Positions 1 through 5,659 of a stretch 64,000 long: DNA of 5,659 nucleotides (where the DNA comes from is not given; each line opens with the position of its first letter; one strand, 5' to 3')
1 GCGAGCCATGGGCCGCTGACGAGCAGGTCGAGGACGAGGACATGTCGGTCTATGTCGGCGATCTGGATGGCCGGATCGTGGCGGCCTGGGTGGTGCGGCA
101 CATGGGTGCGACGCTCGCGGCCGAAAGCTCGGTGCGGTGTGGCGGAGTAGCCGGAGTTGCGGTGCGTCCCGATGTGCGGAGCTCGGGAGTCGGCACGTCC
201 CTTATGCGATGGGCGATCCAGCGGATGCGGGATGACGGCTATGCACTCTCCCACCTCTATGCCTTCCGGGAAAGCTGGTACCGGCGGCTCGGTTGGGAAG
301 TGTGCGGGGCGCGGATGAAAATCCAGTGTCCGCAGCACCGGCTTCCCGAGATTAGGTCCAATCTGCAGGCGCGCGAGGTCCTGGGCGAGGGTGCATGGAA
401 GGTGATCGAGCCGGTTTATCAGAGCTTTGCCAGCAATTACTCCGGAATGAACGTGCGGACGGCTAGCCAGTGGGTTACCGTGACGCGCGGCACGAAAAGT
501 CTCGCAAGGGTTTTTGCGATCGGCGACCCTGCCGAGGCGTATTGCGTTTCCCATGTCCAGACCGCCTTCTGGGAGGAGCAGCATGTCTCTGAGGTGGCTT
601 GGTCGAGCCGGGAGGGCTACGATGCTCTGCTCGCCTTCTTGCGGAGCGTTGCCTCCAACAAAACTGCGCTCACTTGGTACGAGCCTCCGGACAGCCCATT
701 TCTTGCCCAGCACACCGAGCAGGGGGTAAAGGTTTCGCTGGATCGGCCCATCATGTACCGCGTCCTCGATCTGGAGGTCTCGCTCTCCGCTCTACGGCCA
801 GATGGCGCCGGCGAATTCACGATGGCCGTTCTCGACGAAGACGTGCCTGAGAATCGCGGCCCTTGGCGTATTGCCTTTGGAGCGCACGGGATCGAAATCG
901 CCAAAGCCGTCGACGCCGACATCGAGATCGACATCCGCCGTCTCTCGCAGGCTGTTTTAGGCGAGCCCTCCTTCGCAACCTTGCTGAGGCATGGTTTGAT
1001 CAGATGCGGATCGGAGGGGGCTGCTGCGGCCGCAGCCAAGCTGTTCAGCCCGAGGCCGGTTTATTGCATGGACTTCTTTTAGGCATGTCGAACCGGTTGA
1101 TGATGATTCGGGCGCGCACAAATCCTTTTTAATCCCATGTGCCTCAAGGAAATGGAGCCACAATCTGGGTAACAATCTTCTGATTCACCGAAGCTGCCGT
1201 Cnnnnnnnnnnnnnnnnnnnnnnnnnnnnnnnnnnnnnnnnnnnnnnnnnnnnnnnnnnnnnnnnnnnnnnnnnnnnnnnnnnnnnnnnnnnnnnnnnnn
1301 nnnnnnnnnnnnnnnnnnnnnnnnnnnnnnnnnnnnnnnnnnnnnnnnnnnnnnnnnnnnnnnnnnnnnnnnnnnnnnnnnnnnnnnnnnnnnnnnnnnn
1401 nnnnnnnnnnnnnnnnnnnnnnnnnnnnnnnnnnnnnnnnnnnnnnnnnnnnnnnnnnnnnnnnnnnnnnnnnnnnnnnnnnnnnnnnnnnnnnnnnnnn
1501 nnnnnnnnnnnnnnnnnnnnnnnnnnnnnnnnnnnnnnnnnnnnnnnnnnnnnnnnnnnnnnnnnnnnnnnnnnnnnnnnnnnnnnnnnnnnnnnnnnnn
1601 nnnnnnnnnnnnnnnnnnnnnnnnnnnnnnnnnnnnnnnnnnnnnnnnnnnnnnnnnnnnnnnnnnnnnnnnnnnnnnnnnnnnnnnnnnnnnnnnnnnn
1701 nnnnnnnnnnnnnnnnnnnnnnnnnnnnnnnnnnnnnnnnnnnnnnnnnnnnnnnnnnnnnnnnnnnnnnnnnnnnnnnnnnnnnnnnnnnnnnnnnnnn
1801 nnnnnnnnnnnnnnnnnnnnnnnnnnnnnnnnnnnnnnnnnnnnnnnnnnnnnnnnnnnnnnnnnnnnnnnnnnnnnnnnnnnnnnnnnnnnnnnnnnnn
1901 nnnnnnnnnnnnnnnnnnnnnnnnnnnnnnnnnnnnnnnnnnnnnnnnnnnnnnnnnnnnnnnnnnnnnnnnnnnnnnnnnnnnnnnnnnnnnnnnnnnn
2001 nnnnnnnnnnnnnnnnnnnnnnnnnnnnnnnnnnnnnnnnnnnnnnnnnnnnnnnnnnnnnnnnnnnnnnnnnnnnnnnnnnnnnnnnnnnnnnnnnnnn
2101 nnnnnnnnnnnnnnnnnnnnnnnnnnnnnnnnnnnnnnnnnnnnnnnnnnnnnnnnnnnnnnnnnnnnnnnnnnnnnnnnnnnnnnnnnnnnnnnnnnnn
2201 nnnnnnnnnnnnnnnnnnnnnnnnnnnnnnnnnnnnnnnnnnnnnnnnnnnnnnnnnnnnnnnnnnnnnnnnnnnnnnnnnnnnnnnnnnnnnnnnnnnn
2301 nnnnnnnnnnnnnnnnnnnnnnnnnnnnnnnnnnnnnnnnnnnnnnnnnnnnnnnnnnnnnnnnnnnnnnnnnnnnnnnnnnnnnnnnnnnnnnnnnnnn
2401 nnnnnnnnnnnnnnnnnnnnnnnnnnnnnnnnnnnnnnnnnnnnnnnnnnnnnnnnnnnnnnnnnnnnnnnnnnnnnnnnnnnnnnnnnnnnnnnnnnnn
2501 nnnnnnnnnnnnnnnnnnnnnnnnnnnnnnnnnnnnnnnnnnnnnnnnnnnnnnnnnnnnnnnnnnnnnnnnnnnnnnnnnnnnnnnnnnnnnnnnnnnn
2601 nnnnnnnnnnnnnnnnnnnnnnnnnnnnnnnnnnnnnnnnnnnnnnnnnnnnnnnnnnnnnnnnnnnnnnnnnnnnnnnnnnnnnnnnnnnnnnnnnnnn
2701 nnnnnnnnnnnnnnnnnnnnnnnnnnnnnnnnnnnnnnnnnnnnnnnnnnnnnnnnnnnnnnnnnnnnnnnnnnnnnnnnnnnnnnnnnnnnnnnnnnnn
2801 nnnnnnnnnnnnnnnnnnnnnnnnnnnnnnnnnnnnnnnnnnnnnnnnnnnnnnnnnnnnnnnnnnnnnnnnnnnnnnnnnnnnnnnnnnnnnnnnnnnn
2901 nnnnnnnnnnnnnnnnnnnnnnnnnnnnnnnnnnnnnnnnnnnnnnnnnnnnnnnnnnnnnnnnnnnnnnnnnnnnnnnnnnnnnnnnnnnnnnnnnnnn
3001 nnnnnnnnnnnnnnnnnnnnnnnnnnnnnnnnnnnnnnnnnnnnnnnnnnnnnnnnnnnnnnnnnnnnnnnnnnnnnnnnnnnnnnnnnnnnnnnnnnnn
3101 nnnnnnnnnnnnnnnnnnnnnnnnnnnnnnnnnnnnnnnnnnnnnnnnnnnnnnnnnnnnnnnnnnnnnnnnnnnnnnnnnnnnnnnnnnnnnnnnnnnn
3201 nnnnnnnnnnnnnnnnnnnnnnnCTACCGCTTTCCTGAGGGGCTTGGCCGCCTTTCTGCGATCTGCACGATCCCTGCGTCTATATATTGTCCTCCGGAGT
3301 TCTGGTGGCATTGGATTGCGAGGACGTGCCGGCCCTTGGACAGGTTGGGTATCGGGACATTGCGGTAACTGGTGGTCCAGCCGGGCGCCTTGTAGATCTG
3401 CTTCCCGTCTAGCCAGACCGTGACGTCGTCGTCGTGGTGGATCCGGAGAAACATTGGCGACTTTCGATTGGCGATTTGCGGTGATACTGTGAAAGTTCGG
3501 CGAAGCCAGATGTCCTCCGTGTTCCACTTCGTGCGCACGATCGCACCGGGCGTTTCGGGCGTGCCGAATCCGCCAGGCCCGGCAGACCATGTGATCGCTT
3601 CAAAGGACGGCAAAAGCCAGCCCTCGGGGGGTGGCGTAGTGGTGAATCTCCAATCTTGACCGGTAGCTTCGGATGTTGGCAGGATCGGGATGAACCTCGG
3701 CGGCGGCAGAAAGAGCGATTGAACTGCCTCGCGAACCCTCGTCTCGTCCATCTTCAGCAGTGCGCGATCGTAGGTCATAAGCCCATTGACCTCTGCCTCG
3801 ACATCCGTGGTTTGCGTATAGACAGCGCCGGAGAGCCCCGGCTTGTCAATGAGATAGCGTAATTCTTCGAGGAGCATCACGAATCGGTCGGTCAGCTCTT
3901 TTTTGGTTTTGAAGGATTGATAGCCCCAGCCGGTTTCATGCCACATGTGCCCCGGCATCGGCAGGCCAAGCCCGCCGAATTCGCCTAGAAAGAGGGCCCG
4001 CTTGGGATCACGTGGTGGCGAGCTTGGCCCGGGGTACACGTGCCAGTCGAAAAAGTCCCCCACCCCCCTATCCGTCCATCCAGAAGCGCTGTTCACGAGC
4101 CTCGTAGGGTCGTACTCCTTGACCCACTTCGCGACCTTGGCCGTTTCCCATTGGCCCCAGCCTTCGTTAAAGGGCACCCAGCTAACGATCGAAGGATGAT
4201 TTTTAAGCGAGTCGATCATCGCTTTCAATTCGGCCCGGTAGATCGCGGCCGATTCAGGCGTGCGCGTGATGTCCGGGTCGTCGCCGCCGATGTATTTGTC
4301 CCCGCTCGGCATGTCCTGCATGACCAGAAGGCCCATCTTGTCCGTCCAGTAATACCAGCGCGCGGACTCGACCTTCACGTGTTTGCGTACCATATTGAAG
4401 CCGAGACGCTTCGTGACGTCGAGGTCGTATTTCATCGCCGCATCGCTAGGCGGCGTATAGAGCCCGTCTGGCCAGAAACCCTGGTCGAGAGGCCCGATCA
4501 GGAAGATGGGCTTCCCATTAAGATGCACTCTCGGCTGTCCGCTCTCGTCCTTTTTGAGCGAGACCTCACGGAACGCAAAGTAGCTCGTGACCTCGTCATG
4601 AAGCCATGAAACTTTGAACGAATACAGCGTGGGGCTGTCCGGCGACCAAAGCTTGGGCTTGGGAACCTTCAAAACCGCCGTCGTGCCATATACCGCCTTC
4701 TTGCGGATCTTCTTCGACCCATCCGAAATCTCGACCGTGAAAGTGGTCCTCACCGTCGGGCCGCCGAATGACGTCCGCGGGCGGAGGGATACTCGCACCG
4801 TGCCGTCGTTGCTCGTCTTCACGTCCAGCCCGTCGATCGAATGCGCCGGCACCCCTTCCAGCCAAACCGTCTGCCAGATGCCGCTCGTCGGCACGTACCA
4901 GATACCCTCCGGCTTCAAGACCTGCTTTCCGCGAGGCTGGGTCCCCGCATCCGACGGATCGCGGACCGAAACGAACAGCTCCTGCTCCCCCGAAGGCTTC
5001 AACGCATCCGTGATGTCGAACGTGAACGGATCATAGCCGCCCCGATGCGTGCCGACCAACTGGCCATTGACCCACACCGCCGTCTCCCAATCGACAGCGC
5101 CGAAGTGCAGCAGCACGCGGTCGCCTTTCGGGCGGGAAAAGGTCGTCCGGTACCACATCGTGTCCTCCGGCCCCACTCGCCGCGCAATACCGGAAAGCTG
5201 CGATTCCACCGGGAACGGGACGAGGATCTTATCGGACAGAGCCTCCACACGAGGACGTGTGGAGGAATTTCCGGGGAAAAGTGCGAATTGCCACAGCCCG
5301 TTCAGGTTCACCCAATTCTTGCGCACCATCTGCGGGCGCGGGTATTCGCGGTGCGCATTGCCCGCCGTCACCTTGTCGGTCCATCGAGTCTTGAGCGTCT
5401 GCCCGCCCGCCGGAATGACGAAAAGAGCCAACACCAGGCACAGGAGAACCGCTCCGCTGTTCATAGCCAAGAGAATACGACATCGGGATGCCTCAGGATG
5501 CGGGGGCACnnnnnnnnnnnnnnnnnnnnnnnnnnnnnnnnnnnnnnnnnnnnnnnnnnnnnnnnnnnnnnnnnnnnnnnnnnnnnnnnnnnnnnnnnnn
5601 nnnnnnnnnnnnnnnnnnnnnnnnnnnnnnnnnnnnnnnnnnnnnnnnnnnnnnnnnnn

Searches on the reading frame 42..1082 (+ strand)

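Call 74: search_protein_families(library=pfam, proteins=[window:42-1082:+], max_evalue=0.0001)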
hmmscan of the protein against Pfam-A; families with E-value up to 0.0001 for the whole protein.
window:42-1082:+ (346 aa): 5 families
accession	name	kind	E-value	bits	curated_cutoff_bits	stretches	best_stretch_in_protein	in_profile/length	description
PF13527.13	Acetyltransf_9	-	4.4e-16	59.5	25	1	4-87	44-126/127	Acetyltransferase (GNAT) domain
PF13530.11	SCP2_2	-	2.6e-14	54.1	23.2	1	252-342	11-104/105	Sterol carrier protein domain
PF17668.7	Acetyltransf_17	-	1.3e-08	35.9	25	1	135-241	1-114/114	Acetyltransferase (GNAT) domain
PF13508.13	Acetyltransf_7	-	3.2e-08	34.3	27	1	3-86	5-83/84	Acetyltransferase (GNAT) domain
PF00583.31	Acetyltransf_1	-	1.5e-07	32.2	20.7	1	4-68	36-94/116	Acetyltransferase (GNAT) family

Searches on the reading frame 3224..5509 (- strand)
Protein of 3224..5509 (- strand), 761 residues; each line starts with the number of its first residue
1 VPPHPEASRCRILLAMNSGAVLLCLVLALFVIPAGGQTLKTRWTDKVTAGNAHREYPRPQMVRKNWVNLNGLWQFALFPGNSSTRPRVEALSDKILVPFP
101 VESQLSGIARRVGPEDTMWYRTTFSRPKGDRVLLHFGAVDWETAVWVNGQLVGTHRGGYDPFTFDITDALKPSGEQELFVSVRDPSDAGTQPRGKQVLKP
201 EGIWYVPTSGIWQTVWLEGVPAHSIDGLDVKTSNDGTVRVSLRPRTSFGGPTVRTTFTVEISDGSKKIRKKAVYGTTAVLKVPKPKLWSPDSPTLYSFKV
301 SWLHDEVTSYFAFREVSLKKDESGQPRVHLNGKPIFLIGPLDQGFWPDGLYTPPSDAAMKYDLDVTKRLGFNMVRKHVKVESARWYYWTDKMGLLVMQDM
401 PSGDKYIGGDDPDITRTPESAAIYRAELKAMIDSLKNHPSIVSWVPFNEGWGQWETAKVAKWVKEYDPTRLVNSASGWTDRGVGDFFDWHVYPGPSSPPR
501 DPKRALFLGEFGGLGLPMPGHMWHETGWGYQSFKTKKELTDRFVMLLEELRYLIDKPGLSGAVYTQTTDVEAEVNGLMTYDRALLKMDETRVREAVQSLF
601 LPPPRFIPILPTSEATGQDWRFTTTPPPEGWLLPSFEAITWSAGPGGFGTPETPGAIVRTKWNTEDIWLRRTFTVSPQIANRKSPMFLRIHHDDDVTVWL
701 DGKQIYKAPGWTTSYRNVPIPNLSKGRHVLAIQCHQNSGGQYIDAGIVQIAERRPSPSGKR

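Call 74: search_protein_families(library=pfam, proteins=[window:3224-5509:-], max_evalue=0.0001)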
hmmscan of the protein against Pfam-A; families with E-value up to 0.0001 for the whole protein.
window:3224-5509:- (761 aa): 5 families
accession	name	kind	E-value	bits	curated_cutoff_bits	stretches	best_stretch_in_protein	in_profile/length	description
PF02837.24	Glyco_hydro_2_N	-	7.8e-14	52.4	28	1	68-217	3-165/169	Glycosyl hydrolases family 2, sugar binding domain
PF02836.23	Glyco_hydro_2_C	-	2.3e-13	50.4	21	1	358-477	37-163/302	Glycosyl hydrolases family 2, TIM barrel domain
PF22666.2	Glyco_hydro_2_N2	-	4e-13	50.2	27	1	115-192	47-127/167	Glycosyl hydrolase 2 galactose-binding domain-like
PF00703.27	Glyco_hydro_2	-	2.9e-09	38.1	23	1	234-314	16-109/109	Glycosyl hydrolases family 2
PF21467.3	BetaGal_gal-bd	-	2.5e-05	24.8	27.3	0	118-157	2-42/62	Beta-galactosidase, galactose-binding domain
